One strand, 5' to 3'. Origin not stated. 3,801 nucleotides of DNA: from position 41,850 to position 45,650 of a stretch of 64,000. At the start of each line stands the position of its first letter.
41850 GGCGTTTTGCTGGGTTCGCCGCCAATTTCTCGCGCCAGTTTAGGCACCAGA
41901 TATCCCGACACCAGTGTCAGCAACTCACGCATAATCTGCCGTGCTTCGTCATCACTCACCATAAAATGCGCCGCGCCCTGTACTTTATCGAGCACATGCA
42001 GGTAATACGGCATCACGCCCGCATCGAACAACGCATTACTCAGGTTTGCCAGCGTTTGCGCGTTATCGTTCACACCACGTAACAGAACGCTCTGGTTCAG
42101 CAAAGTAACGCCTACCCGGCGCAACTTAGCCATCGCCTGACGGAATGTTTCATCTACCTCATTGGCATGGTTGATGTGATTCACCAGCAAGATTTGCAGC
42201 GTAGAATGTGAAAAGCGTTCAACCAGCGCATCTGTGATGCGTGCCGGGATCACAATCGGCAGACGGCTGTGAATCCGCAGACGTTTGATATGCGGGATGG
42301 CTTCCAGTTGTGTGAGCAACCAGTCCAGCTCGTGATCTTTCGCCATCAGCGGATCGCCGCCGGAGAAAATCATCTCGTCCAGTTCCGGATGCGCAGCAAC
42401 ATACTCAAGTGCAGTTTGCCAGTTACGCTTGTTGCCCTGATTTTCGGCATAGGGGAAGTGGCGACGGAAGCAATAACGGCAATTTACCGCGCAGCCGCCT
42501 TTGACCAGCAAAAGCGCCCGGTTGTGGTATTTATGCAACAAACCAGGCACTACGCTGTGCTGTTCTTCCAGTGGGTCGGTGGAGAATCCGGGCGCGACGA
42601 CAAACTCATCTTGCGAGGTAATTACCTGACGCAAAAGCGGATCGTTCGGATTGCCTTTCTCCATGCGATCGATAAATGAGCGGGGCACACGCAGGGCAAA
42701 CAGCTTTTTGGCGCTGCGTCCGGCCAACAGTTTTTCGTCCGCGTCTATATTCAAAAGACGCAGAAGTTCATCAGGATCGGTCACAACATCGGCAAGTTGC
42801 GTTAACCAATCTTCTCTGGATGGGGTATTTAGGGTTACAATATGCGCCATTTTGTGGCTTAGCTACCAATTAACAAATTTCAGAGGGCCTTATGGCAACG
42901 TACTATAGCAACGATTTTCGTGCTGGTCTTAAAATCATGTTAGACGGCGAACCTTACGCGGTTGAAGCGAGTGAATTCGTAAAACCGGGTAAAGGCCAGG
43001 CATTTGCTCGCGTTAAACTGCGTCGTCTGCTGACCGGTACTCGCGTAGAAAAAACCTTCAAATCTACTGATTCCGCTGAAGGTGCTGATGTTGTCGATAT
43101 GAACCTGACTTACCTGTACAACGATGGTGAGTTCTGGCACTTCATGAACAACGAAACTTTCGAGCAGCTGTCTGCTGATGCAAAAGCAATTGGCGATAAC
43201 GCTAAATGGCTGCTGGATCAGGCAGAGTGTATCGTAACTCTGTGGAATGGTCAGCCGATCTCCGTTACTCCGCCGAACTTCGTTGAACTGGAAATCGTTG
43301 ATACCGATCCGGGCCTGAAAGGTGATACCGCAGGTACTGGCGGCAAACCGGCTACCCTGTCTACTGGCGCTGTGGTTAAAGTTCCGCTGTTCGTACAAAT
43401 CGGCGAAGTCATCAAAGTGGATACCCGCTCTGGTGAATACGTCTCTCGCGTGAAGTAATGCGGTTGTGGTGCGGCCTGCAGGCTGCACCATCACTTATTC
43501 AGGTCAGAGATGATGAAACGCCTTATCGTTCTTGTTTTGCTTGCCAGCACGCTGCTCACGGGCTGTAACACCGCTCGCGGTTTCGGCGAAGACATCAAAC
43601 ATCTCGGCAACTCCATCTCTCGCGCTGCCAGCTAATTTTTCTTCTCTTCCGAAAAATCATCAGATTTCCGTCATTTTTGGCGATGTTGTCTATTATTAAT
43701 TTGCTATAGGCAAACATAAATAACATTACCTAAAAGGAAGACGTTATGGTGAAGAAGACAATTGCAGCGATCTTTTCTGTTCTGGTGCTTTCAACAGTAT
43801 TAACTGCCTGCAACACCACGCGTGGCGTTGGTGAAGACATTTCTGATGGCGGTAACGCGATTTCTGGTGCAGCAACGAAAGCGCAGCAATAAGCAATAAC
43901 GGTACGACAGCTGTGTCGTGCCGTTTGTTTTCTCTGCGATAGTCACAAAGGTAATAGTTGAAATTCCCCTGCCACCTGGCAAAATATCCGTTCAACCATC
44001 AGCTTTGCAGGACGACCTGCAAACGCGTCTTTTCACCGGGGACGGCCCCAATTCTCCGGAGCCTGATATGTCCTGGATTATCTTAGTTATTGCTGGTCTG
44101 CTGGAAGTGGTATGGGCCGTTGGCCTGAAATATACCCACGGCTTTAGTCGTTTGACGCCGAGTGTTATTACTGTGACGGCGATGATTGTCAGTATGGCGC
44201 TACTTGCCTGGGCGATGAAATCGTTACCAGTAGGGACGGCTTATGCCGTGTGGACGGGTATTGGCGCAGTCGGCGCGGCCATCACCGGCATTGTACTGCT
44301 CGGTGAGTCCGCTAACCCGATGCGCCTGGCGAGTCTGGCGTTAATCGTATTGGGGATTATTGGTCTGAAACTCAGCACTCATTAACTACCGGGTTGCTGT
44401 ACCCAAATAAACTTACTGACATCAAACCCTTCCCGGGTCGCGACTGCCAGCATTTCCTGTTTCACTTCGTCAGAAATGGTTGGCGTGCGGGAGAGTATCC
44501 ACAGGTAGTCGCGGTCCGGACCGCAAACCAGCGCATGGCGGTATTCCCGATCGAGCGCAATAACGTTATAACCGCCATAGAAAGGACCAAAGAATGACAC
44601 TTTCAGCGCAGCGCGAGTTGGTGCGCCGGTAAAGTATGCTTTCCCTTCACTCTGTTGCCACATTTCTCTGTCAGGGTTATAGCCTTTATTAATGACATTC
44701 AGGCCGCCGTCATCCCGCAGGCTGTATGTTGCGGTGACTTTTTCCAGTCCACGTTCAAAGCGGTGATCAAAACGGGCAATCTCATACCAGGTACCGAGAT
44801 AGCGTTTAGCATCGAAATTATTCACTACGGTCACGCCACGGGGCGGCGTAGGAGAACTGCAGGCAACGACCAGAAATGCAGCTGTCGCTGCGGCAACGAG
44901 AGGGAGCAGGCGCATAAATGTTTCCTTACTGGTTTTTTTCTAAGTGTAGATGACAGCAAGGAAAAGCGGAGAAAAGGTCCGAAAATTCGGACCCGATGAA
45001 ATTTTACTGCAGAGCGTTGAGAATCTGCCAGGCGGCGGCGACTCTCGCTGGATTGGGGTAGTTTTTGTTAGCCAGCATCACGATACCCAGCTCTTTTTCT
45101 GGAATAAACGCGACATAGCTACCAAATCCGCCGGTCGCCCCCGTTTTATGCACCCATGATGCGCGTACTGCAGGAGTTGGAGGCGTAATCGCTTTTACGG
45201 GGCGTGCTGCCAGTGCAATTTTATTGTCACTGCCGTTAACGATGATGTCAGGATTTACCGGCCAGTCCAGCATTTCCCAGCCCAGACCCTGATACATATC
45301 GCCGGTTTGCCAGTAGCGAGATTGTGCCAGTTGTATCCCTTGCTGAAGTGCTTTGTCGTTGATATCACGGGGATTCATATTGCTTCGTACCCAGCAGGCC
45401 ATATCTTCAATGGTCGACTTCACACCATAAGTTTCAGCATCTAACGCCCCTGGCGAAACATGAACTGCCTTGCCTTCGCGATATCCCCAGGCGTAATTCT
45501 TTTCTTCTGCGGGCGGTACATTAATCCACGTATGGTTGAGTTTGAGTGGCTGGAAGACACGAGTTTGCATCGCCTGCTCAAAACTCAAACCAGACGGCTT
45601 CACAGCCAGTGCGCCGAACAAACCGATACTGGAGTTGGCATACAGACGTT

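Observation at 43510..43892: Entericidin A/B tandem small-lipoprotein pair, both below the ORF-track threshold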

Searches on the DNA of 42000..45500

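Call 12: search_rna_families(source=window, start=42000, end=45500, threshold=evalue, max_evalue=1)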
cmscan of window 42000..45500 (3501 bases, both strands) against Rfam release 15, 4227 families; matches with E-value up to 1: 1.
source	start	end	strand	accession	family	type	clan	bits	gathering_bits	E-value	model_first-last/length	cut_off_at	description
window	44004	44050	+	RF01068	Guanidine-II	Cis-reg; riboswitch;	-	49.3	32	5.2e-08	1-48/48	no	Guanidine-II riboswitch aptamer (mini-ykkC)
